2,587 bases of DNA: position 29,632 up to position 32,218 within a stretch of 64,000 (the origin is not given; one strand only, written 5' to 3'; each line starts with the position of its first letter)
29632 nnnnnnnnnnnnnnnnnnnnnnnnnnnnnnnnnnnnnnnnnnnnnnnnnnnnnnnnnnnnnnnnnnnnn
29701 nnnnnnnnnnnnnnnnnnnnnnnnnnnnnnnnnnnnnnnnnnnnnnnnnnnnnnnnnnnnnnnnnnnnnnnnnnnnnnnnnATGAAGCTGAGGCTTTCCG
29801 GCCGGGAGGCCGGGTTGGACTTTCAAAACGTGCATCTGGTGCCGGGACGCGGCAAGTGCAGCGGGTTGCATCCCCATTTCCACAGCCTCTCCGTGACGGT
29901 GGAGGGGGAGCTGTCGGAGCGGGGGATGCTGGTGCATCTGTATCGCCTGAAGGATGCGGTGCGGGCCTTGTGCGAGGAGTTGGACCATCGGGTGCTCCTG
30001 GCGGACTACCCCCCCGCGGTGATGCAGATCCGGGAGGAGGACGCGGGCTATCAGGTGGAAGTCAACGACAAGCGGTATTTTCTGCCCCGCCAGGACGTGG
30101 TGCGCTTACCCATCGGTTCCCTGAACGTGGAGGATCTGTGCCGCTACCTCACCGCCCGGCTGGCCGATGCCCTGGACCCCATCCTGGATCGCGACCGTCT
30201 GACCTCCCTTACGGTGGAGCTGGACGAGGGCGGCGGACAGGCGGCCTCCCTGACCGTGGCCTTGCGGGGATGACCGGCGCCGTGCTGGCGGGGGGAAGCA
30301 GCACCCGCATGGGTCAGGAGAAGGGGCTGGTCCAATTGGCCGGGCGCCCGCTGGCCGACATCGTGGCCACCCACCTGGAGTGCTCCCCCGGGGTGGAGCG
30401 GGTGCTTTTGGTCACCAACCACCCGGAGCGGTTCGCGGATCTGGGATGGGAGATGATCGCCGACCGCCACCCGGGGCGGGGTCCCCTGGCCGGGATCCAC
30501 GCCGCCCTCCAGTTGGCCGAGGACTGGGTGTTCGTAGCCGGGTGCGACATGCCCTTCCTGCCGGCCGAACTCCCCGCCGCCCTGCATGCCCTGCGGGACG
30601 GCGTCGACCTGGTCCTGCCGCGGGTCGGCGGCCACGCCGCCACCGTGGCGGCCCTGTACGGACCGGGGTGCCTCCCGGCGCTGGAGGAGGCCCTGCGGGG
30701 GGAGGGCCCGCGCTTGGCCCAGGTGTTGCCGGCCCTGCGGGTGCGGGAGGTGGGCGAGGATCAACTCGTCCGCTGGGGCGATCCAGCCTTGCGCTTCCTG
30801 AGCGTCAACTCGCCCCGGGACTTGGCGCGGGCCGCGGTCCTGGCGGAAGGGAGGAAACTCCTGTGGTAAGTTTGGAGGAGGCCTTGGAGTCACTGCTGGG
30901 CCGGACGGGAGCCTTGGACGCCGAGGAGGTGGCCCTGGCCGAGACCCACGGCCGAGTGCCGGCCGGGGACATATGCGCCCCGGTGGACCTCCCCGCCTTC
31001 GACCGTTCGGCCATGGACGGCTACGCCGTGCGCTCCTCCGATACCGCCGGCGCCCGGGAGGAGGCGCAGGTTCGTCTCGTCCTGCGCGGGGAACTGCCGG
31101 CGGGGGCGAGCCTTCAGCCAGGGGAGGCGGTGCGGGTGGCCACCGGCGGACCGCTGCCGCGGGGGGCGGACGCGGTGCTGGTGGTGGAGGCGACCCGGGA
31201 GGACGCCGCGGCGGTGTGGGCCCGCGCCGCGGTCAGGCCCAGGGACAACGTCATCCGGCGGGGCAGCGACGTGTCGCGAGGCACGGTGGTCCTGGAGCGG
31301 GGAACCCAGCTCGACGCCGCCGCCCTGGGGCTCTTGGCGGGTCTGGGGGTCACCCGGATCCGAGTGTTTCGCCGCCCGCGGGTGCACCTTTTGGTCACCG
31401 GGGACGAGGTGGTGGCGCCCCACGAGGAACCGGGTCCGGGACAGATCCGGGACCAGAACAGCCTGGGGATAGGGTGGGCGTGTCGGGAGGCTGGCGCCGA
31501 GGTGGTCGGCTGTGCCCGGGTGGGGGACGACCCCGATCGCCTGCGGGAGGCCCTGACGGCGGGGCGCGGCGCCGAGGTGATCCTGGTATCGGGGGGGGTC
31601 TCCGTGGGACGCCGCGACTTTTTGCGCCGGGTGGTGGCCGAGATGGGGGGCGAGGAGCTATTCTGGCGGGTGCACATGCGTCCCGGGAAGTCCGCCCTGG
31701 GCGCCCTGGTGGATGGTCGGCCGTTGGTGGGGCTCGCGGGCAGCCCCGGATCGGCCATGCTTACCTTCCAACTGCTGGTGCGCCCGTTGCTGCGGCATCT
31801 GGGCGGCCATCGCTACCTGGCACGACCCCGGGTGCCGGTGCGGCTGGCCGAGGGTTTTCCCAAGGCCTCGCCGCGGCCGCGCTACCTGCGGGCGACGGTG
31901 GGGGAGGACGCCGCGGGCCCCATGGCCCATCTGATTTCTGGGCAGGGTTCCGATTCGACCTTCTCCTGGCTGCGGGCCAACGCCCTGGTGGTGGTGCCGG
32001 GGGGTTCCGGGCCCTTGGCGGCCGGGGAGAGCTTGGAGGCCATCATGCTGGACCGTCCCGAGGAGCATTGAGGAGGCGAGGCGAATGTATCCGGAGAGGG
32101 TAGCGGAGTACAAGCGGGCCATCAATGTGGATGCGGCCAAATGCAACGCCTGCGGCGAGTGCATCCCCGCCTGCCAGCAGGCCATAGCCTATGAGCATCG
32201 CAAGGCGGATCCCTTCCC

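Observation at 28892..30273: Non-canonical first step of pterin cofactor synthesis: a MoaA-like radical-SAM without auxiliary-cluster cysteines, with a QueD/PTPS-like T-fold protein in the moaC position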

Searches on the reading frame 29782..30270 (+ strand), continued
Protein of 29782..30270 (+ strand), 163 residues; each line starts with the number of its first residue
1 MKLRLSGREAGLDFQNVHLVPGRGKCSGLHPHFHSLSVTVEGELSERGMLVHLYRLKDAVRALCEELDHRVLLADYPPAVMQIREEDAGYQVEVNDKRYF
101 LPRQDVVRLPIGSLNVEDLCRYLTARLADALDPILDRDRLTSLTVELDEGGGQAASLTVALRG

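Call 85: find_encoding_contigs(protein=P0127, flank=8000, max_places=2)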
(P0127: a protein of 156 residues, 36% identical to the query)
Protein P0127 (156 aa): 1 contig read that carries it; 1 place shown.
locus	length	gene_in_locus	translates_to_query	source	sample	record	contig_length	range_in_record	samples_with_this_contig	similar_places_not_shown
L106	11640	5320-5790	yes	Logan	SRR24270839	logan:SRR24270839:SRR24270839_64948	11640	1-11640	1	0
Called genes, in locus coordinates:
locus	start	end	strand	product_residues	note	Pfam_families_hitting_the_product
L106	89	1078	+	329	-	PF00005:ABC_tran, PF13304:AAA_21, PF13732:DrrA1-3_C (weak)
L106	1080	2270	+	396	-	PF12679:ABC2_membrane_2, PF12698:ABC2_membrane_3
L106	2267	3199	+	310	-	PF13476:AAA_23 (weak), PF00005:ABC_tran, PF13304:AAA_21 (weak)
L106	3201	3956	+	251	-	PF12679:ABC2_membrane_2 (weak), PF12730:ABC2_membrane_4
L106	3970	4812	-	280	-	PF00491:Arginase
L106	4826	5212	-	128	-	PF21485:IF5A-like_N, PF01287:eIF-5a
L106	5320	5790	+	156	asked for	PF01242:PTPS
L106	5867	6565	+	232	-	PF01963:TraB_PrgY_gumN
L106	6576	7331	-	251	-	-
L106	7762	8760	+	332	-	PF00297:Ribosomal_L3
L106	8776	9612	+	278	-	PF00573:Ribosomal_L4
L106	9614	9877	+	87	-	PF00276:Ribosomal_L23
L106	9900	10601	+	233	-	PF00181:Ribosomal_L2_N (faint), PF03947:Ribosomal_L2_C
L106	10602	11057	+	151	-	PF00203:Ribosomal_S19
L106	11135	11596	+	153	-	PF00237:Ribosomal_L22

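Call 90: search_protein_families(library=ncbifam, proteins=[P0122, P0124, P0128], max_evalue=1e-8)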
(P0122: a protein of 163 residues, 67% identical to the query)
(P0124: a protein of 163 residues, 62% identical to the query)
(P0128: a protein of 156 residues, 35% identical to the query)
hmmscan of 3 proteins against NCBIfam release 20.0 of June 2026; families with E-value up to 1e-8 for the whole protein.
P0122 (163 aa): 2 families
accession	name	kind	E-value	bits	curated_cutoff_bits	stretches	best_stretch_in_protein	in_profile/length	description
TIGR00039.1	6PTHBS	subfamily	1.3e-12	48.1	125.5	1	12-112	8-110/124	6-pyruvoyl tetrahydropterin synthase/6-carboxytetrahydropterin synthase family protein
TIGR03367.1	queuosine_QueD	equivalog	1.3e-09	38.3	89.25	1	14-126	8-89/92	6-carboxytetrahydropterin synthase QueD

P0124 (163 aa): 2 families
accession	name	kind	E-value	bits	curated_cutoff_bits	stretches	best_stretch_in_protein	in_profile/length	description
TIGR00039.1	6PTHBS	subfamily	3.6e-14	53.1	125.5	1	11-125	7-122/124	6-pyruvoyl tetrahydropterin synthase/6-carboxytetrahydropterin synthase family protein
TIGR03367.1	queuosine_QueD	equivalog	9.9e-10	38.7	89.25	1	12-126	6-89/92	6-carboxytetrahydropterin synthase QueD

P0128 (156 aa): 2 families
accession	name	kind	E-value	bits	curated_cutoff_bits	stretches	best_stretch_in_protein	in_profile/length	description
TIGR03367.1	queuosine_QueD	equivalog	1.9e-18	66.7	89.25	1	12-125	6-90/92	6-carboxytetrahydropterin synthase QueD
TIGR00039.1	6PTHBS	subfamily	2.2e-18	66.7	125.5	1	11-109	7-109/124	6-pyruvoyl tetrahydropterin synthase/6-carboxytetrahydropterin synthase family protein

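Call 91: find_encoding_contigs(protein=P0125, flank=10000, max_places=2)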
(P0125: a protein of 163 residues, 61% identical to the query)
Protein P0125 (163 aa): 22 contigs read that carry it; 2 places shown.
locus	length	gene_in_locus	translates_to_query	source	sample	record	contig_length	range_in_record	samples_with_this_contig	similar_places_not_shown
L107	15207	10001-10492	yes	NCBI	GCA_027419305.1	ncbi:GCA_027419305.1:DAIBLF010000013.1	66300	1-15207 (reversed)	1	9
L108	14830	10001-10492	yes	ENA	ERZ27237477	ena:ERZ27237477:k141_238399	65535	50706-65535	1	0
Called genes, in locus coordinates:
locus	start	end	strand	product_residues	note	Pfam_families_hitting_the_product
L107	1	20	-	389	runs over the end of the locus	PF00083:Sugar_tr, PF07690:MFS_1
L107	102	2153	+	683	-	PF02897:Peptidase_S9_N, PF00326:Peptidase_S9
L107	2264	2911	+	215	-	PF04299:FMN_bind_2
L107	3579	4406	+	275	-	PF02754:CCG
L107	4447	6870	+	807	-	PF04879:Molybdop_Fe4S4, PF00384:Molybdopterin, PF01568:Molydop_binding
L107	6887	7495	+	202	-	PF12838:Fer4_7 (weak), PF13237:Fer4_10 (weak), PF13247:Fer4_11, PF25160:LdpA_Fe-S-bd (weak), PF12838:Fer4_7 (weak), PF13187:Fer4_9 (weak), PF00037:Fer4 (weak), PF12797:Fer4_2 (weak), +1 more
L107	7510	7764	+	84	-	-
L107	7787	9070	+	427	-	PF03453:MoeA_N, PF00994:MoCF_biosynth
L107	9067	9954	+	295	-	PF04055:Radical_SAM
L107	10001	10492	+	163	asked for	PF01242:PTPS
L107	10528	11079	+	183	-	PF12804:NTP_transf_3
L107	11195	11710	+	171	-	PF25160:LdpA_Fe-S-bd (faint), PF00037:Fer4 (faint), PF12838:Fer4_7 (faint), PF13187:Fer4_9 (faint), PF13484:Fer4_16 (faint), PF13247:Fer4_11, PF12837:Fer4_6 (weak), PF13237:Fer4_10 (weak)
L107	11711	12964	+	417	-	PF03486:HI0933_like (faint), PF07992:Pyr_redox_2, PF01593:Amino_oxidase (faint), PF13738:Pyr_redox_3, PF01266:DAO (faint), PF00070:Pyr_redox, PF13450:NAD_binding_8 (weak), PF18267:Rubredoxin_C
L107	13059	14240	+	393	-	PF16983:MFS_MOT1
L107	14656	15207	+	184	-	?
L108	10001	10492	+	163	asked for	PF01242:PTPS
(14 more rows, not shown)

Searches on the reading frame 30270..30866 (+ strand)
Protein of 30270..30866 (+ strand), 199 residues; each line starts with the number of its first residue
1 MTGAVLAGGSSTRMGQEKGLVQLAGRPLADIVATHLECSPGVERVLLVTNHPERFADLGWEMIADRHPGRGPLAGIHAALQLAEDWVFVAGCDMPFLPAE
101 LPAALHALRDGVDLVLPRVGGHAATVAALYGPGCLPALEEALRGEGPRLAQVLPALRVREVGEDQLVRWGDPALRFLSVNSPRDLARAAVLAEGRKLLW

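Call 25: search_protein_families(library=ncbifam, proteins=[window:30270-30866:+], max_evalue=0.00001)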
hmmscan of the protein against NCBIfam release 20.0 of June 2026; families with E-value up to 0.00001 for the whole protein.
window:30270-30866:+ (199 aa): 11 families
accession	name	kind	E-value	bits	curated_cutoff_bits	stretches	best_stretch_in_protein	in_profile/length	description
NF011056.0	PRK14489.1-1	equivalog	6.4e-45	153.8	379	1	2-189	7-193/363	bifunctional molybdenum cofactor guanylyltransferase MobA/molybdopterin-guanine dinucleotide biosynthesis adaptor protein MobB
TIGR02665.1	molyb_mobA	equivalog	1.4e-29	103.4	151.85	1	2-186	2-186/186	molybdenum cofactor guanylyltransferase MobA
NF001457.0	PRK00317.1-3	equivalog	9.8e-25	87.2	164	1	1-187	2-192/200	molybdenum cofactor guanylyltransferase MobA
NF002741.0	PRK02726.1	equivalog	8.5e-19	68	179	1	3-161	10-174/200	molybdenum cofactor guanylyltransferase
NF001855.0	PRK00576.1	equivalog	5.1e-13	49.1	205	1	2-137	8-148/197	molybdenum cofactor guanylyltransferase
NF011058.0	PRK14489.1-3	exception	5.2e-12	45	820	1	2-194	10-207/382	molybdenum cofactor guanylyltransferase MobA, DUF3305 domain-containing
NF011059.0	PRK14490.1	equivalog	1.5e-10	40.7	354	1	2-110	182-291/374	bifunctional molybdenum cofactor guanylyltransferase MobA/molybdopterin-guanine dinucleotide biosynthesis adaptor protein MobB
TIGR03310.1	matur_MocA_YgfJ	equivalog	8.3e-10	38.9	186.45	1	5-123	4-131/188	molybdenum cofactor cytidylyltransferase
NF011070.0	PRK14500.1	equivalog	1.4e-09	37.7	606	1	3-141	169-311/358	putative bifunctional molybdopterin-guanine dinucleotide biosynthesis protein MoaC/MobA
NF001837.0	PRK00560.1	equivalog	1.8e-09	37.6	182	1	5-153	13-159/196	molybdenum cofactor guanylyltransferase MobA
NF011057.0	PRK14489.1-2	subfamily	1.2e-06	28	541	1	3-152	9-164/363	bifunctional molybdenum cofactor guanylyltransferase MobA/molybdopterin-guanine dinucleotide biosynthesis adaptor protein MobB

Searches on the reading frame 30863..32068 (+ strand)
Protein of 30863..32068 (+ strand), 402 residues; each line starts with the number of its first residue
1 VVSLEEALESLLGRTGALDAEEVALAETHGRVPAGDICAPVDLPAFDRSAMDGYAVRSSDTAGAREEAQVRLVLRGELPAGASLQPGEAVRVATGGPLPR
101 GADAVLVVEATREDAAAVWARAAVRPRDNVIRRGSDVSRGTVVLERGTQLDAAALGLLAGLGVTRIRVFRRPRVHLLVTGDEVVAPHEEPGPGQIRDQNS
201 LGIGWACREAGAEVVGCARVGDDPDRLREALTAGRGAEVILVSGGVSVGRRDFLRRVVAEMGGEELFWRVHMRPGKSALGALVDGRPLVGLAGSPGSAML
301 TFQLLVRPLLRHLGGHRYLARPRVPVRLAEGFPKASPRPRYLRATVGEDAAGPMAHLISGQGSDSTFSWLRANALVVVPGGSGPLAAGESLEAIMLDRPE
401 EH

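Call 25: search_protein_families(library=ncbifam, proteins=[window:30863-32068:+], max_evalue=0.00001)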
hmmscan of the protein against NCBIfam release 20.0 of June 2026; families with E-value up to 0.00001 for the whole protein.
window:30863-32068:+ (402 aa): 7 families
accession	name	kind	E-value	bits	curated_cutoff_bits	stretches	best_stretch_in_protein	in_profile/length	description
NF011068.0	PRK14498.1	equivalog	3.7e-97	325.9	534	1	2-399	10-413/647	molybdopterin biosynthesis protein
NF045515.2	Glp_gephyrin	equivalog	4.4e-96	322.1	475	1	3-396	2-403/403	molybdotransferase-like divisome protein Glp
NF007960.1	PRK10680.1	equivalog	1.7e-84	284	440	1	3-393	2-398/401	molybdopterin molybdotransferase MoeA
NF050098.1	MoeA_actino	exception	8.6e-80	268.4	560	1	16-395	15-399/400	molybdopterin molybdotransferase MoeA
NF011060.0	PRK14491.1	equivalog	2.3e-72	244.3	532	1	2-392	200-590/598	bifunctional molybdopterin-guanine dinucleotide biosynthesis adaptor protein MobB/molybdopterin molybdotransferase MoeA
NF011067.0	PRK14497.1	equivalog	1.5e-56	192.1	536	1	3-315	12-323/546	putative molybdopterin biosynthesis protein MoeA/unknown domain fusion protein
TIGR00177.1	molyb_syn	domain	3.8e-25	88.6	85.35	1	172-308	2-148/148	molybdenum cofactor synthesis domain-containing protein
